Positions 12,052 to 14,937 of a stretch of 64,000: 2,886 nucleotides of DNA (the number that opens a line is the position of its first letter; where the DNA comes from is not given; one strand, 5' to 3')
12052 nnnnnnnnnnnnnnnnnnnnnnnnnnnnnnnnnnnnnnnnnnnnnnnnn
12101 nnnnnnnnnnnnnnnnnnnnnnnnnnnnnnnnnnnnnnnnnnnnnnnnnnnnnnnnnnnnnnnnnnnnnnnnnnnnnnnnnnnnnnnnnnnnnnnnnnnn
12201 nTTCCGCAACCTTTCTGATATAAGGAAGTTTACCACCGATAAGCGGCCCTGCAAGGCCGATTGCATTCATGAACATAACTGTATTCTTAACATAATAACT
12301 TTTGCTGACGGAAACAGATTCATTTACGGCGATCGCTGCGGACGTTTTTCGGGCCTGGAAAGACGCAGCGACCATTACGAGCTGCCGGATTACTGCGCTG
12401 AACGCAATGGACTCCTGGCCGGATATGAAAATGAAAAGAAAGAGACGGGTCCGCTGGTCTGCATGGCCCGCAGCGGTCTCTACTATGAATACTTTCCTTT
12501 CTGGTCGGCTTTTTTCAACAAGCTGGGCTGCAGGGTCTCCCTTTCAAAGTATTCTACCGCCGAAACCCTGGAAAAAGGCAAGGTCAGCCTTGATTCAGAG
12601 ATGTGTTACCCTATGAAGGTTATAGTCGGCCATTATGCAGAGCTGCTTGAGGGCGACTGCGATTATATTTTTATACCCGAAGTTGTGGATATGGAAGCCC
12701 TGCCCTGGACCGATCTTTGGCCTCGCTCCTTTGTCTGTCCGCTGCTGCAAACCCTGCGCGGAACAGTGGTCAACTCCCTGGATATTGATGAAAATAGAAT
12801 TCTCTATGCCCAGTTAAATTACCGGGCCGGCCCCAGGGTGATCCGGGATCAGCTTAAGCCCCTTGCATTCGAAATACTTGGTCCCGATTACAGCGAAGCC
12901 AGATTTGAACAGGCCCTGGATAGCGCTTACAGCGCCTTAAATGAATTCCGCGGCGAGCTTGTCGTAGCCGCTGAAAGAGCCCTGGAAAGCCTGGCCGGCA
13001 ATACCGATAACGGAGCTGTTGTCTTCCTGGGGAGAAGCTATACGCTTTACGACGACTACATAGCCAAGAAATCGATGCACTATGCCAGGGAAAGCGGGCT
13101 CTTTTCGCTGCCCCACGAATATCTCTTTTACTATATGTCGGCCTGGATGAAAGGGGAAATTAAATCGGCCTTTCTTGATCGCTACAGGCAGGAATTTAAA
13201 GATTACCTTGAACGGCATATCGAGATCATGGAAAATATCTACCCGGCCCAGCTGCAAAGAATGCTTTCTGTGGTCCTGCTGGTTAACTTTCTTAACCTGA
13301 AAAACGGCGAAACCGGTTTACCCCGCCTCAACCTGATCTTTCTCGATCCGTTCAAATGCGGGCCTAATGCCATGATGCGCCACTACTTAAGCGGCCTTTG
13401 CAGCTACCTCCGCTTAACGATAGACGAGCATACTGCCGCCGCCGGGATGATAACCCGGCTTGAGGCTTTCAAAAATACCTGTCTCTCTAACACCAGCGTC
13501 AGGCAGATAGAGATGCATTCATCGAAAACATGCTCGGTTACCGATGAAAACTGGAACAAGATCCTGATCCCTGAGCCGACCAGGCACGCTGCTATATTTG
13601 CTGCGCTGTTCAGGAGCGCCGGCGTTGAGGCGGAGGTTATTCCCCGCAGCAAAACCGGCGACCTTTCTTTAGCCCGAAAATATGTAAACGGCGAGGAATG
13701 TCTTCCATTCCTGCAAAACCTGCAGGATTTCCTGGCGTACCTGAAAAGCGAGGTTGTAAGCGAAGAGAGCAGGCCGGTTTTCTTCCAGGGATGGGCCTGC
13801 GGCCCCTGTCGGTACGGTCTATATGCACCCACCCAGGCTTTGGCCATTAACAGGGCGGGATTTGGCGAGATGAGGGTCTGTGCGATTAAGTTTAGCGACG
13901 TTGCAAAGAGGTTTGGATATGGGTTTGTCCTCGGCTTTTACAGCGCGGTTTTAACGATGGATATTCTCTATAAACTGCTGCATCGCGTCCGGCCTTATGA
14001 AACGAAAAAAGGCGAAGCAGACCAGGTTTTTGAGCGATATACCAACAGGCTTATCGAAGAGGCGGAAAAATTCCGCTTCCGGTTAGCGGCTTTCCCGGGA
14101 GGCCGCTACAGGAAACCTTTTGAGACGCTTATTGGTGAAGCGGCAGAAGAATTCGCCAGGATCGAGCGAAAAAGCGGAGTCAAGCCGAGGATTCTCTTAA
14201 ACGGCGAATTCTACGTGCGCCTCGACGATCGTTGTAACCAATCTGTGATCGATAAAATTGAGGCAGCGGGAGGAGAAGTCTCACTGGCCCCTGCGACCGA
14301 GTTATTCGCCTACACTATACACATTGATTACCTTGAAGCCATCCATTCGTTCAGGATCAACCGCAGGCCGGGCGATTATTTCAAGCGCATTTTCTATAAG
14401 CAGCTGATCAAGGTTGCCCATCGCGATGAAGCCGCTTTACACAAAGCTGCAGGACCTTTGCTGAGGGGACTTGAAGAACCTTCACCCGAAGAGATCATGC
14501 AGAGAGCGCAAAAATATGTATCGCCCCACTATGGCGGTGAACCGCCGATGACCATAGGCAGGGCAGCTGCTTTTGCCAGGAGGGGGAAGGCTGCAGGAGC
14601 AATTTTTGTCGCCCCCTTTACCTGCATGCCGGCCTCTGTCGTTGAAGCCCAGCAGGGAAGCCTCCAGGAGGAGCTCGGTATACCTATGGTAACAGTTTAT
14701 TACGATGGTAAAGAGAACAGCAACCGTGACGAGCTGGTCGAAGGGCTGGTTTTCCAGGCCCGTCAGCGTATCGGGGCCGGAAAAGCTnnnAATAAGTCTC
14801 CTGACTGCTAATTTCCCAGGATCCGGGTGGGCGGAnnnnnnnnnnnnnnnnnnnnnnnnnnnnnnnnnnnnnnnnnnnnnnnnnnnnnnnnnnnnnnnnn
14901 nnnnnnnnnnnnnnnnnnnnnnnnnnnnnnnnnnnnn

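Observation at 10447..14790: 1447-aa single-chain fusion of two radical-enzyme activase ATPases with an HgdAB-like C-terminal half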

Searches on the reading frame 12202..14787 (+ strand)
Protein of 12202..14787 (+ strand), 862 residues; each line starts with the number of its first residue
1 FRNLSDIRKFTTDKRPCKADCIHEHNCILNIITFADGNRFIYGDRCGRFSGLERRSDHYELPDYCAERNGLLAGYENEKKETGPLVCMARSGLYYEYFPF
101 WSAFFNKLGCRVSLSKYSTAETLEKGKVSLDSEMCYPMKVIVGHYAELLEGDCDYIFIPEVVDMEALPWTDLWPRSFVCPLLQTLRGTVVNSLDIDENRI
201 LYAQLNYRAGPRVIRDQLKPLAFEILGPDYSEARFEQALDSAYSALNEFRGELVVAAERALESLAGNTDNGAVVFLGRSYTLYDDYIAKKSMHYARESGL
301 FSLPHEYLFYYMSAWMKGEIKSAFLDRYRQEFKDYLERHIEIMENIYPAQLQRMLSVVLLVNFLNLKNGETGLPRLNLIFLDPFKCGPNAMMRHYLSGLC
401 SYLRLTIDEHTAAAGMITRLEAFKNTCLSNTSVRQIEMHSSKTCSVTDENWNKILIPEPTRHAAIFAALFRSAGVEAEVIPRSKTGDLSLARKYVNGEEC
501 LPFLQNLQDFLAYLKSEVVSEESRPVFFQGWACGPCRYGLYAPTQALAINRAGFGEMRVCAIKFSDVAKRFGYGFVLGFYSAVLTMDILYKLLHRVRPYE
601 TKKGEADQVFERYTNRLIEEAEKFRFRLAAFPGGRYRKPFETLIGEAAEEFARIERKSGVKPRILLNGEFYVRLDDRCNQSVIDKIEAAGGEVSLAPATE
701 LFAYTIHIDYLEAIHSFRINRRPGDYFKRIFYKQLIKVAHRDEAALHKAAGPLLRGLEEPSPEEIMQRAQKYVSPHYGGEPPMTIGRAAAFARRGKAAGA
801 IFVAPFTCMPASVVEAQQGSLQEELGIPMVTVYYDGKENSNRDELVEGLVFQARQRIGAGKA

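Call 65: search_protein_representatives(protein=window:12202-14787:+)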
Query: 862 residues. Proteins with E-value up to 0.001 (for the whole library): 2683; up to 1e-10: 1217; up to 1e-30: 306. The best 150 are listed.
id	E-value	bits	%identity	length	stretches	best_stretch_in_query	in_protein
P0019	0.0e+00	1265.1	63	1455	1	1-857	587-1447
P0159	0.0e+00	1014.2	62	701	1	29-728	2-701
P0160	9.4e-139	480.6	39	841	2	375-857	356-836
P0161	4.5e-133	461.8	50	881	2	180-498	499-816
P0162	2.6e-106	373.3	47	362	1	504-857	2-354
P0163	2.1e-105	370.3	34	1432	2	344-858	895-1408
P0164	3.1e-105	369.7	33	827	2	345-855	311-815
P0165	3.7e-104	366.1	35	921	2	374-859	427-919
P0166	1.2e-103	364.4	32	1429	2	372-857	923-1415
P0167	9.2e-101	354.9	31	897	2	374-856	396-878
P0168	1.3e-87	311.4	29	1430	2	341-854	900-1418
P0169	1.4e-86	308.0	33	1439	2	374-844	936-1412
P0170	1.5e-83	298.0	31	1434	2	374-854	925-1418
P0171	2.6e-80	287.3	30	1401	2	374-856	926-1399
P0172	3.6e-80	286.8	30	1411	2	371-854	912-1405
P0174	2.5e-78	280.7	31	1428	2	374-860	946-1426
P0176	8.6e-78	278.9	32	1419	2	375-855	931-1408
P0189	5.5e-72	259.7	30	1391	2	375-844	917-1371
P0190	8.2e-72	259.1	31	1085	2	374-856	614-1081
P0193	1.2e-71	258.6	31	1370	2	374-855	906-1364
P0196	2.8e-71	257.4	30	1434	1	9-849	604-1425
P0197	3.1e-71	257.2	31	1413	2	375-842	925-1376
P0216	5.3e-66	239.9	30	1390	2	375-841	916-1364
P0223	1.2e-64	235.5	30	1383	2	372-842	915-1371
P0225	1.9e-64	234.8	27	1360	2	377-841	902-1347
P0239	2.8e-60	221.0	30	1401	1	39-856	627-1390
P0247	1.1e-58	215.8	27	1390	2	372-841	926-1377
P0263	3.6e-55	204.1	29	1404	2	379-842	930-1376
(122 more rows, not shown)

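Call 66: list_cluster_members(proteins=[P0163, P0166, P0168, P0169, P0170, P0171, P0172, P0174, P0176, P0196])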
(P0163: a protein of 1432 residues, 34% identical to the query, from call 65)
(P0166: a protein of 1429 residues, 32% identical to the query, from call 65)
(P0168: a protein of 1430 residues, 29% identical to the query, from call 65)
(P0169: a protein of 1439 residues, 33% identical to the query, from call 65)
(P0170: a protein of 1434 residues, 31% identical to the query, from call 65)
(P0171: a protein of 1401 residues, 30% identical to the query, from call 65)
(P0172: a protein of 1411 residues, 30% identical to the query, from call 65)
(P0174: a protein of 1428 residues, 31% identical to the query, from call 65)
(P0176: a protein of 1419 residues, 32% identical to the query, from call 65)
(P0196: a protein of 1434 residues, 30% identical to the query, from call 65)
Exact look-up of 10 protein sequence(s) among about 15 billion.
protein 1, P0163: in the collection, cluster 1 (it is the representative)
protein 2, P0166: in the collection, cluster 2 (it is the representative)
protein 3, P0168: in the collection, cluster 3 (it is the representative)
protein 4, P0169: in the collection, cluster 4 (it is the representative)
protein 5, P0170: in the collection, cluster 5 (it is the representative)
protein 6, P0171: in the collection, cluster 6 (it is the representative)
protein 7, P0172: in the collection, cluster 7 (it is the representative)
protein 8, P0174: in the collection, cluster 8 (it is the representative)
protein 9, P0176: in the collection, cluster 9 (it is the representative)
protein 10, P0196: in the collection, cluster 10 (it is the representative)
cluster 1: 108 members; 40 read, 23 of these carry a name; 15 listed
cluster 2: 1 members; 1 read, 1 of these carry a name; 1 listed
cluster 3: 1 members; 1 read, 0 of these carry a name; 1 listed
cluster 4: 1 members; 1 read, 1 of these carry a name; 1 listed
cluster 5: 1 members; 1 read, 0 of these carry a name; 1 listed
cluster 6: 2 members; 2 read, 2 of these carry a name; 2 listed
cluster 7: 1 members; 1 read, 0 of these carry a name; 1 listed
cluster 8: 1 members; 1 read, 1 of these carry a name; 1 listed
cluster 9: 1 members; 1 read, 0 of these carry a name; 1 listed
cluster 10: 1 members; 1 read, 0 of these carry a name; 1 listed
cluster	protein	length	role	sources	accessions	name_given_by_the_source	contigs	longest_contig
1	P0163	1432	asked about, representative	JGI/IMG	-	-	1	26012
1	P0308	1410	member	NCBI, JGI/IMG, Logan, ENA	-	predicted CoA-substrate-specific enzyme activase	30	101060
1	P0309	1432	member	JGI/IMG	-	predicted CoA-substrate-specific enzyme activase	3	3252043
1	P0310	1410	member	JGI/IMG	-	predicted CoA-substrate-specific enzyme activase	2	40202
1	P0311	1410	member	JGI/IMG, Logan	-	predicted CoA-substrate-specific enzyme activase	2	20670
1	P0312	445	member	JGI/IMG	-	predicted nucleotide-binding protein (sugar kinase/HSP70/actin superfamily)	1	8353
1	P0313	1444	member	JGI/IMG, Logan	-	predicted CoA-substrate-specific enzyme activase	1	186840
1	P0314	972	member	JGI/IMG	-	predicted nucleotide-binding protein (sugar kinase/HSP70/actin superfamily)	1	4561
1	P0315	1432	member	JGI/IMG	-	predicted CoA-substrate-specific enzyme activase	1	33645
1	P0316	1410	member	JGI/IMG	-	predicted CoA-substrate-specific enzyme activase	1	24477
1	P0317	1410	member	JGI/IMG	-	predicted CoA-substrate-specific enzyme activase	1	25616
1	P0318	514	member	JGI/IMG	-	predicted nucleotide-binding protein (sugar kinase/HSP70/actin superfamily)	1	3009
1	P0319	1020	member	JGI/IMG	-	predicted CoA-substrate-specific enzyme activase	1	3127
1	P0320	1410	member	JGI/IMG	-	predicted CoA-substrate-specific enzyme activase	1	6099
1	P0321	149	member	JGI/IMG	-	predicted nucleotide-binding protein (sugar kinase/HSP70/actin superfamily)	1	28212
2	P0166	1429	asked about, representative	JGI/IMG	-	predicted CoA-substrate-specific enzyme activase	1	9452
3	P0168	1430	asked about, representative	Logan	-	-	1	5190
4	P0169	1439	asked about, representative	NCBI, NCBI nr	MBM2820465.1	MAG: CoA-substrate-specific enzyme activase [Candidatus Berkelbacteria bacterium] | CoA-substrate-specific enzyme activase [Candidatus Berkelbacteria bacterium]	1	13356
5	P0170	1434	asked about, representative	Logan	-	-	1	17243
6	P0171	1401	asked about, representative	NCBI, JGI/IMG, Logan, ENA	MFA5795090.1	MAG: acyl-CoA dehydratase activase [Candidatus Brocadiia bacterium]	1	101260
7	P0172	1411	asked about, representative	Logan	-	-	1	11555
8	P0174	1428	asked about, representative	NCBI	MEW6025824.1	MAG: acyl-CoA dehydratase activase [Planctomycetota bacterium]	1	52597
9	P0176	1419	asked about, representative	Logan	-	-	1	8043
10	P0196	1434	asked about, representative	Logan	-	-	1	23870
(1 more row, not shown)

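Call 68: predict_structure(alignment_id=A1)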
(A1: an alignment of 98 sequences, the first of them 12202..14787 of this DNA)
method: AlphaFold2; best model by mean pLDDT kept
length: 862 residues; sequences in the alignment: 98
mean_pLDDT: 88.1   pTM: 0.87
mean pLDDT of the five models: 88.1, 88.1, 86.7, 86.7, 86.1
residues with pLDDT >= 90: 532; 70-90: 268; 50-70: 50; < 50: 12
segments of 3 or more residues with pLDDT < 50: 1-4, 52-57
pLDDT, mean of each block of 10 residues (from residue 1): 48 77 68 72 67 52 94 81 92 96 95 95 94 89 97 95 90 83 92 94 93 94 93 96 97 97 88 94 94 90 96 95 94 92 86 95 92 93 87 88 89 80 81 76 88 87 93 92 79 86 88 79 79 69 91 91 86 92 96 96 96 97 90 90 98 92 88 76 92 93 89 87 91 92 94 92 93 83 93 94 84 91 93 80 90 87 62
secondary structure, 60 per line:
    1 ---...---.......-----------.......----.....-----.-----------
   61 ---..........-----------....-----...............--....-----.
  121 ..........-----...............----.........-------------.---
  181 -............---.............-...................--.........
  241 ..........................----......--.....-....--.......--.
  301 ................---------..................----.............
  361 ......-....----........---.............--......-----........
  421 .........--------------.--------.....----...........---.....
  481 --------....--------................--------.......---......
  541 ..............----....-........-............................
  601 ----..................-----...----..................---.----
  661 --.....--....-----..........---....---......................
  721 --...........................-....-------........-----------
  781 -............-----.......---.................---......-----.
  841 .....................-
elements in order (helices of 4 or more, strands of 3 or more residues): E10-16 E28-34 E39-43 H64-73 E85-88 H94-108 E111-114 H120-130 H136-150 E155-163 H182-193 E200-206 H211-229 H232-266 E271-276 H279-283 H285-288 H291-297 E300-304 H305-316 H326-343 H349-366 H368-371 E376-383 H387-399 E402-407 H413-429 E453-457 H462-472 E476-480 H489-492 H501-516 E525-531 H535-554 E559-562 H564-571 H573-599 H605-622 H635-652 E663-667 H670-673 H679-688 E692-695 H699-720 H723-749 H751-754 H762-769 H782-793 E799-805 H809-825 E829-834 H840-861

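Call 70: fold_search(model_id=the predicted structure, library=pdb)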
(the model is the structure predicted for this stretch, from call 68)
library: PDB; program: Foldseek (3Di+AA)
matches with E <= 10: 453; with E <= 0.001: 9
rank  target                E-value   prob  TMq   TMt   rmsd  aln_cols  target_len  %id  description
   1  3o3n_B                2.2e-06  1.00  0.26  0.52   9.2       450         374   14  (R)-2-hydroxyisocaproyl-CoA dehydratase in complex with its substrate (R)-2-hydroxyisocaproyl-CoA (released 2011-03-16)
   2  8s02_B                3.2e-06  1.00  0.24  0.49   8.9       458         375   12  BzdNO-benzoyl-CoA complex (released 2025-03-05)
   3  3o3m_D                3.4e-06  1.00  0.26  0.51   8.8       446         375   13  (R)-2-Hydroxyisocaproyl-CoA Dehydratase (released 2011-03-16)
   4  3o3m_B                7.0e-06  1.00  0.26  0.52   7.9       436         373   12  (R)-2-Hydroxyisocaproyl-CoA Dehydratase (released 2011-03-16)
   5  7yyl_A                8.9e-06  1.00  0.26  0.46  10.0       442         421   13  nucleotide-free DCCP:DCCP-R complex (released 2022-12-28)
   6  7yyl_D                1.3e-05  1.00  0.24  0.43   9.9       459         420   12  nucleotide-free DCCP:DCCP-R complex (released 2022-12-28)
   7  6eno                  7.3e-05  1.00  0.25  0.45   9.4       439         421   13  Double cubane cluster oxidoreductase (released 2018-03-14)
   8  7yzm_A                8.0e-05  1.00  0.26  0.46   9.4       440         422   12  MgADPNP-bound DCCP:DCCP-R complex (released 2022-12-28)
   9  7yyl_B                1.4e-04  1.00  0.25  0.46   9.6       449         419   12  nucleotide-free DCCP:DCCP-R complex (released 2022-12-28)
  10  9gai_B                1.0e-03  1.00  0.25  0.48   8.3       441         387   12  3-methylbenzoyl-CoA reductase from Thauera chlorobenzoica (MbdONPQ) (released 2026-02-18)
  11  9g87_B                1.8e-03  1.00  0.25  0.49   8.2       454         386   12  3-methylbenzoyl-CoA reductase from Thauera chlorobenzoica (subunits MbdON ) (released 2026-02-04)
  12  8s02_A                2.4e-03  1.00  0.24  0.40  11.2       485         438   11  BzdNO-benzoyl-CoA complex (released 2025-03-05)
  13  3tbf_B                3.2e-03  0.63  0.11  0.21  19.3       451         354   12  C-terminal domain of glucosamine-fructose-6-phosphate aminotransferase from Francisella tularensis. (released 2011-08-24)
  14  3tbf_H                3.3e-03  0.66  0.12  0.22  18.6       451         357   12  C-terminal domain of glucosamine-fructose-6-phosphate aminotransferase from Francisella tularensis. (released 2011-08-24)
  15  6svq_A                4.2e-03  0.60  0.12  0.15  21.7       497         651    9  Crystal structure of human GFAT-1 G461E after UDP-GlcNAc soaking (released 2020-01-15)
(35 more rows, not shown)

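Call 78: list_cluster_members(proteins=[P0225, P0223, P0193, P0197, P0216, P0189, P0247, P0263, P0239, P0190])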
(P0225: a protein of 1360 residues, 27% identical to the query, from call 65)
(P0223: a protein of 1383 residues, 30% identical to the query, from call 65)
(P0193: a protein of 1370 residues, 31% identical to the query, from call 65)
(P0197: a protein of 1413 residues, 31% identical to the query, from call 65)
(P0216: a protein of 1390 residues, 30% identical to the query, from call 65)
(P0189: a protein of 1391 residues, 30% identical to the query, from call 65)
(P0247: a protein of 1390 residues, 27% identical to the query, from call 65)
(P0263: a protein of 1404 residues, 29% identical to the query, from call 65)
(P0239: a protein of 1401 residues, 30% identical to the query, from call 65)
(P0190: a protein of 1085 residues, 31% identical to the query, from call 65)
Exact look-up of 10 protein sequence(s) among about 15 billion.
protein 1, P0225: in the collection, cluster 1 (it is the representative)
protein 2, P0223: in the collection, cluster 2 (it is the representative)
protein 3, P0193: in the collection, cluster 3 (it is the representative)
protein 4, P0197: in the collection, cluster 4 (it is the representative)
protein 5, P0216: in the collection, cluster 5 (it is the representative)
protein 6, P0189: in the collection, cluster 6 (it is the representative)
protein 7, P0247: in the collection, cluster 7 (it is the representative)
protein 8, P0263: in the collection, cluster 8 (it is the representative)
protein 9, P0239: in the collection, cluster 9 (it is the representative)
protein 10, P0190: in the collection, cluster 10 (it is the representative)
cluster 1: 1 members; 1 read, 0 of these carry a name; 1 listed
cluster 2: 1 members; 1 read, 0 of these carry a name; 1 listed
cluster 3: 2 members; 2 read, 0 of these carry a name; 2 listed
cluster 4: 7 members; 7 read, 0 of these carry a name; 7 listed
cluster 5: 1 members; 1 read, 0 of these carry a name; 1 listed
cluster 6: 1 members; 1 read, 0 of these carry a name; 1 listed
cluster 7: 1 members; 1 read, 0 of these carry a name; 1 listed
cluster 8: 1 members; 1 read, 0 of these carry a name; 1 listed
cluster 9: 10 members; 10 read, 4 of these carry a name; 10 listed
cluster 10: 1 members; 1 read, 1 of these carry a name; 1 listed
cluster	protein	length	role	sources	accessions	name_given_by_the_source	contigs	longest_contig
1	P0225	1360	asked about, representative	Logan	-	-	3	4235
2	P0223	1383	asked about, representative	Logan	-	-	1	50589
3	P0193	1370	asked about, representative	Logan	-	-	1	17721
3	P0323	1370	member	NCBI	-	-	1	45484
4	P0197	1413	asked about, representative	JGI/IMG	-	-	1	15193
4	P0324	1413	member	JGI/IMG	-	-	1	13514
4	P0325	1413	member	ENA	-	-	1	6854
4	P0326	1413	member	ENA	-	-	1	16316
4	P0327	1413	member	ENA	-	-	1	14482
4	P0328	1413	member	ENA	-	-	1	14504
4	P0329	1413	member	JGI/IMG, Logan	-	-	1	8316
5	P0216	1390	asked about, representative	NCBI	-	-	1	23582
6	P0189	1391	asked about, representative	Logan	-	-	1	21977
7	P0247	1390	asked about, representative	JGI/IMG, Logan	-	-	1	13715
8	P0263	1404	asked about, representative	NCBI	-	-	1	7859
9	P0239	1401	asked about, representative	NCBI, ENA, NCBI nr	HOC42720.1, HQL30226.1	MAG TPA: acyl-CoA dehydratase activase [Thermoanaerobaculales bacterium] | acyl-CoA dehydratase activase [Thermoanaerobaculales bacterium]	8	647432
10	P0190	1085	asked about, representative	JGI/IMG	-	predicted CoA-substrate-specific enzyme activase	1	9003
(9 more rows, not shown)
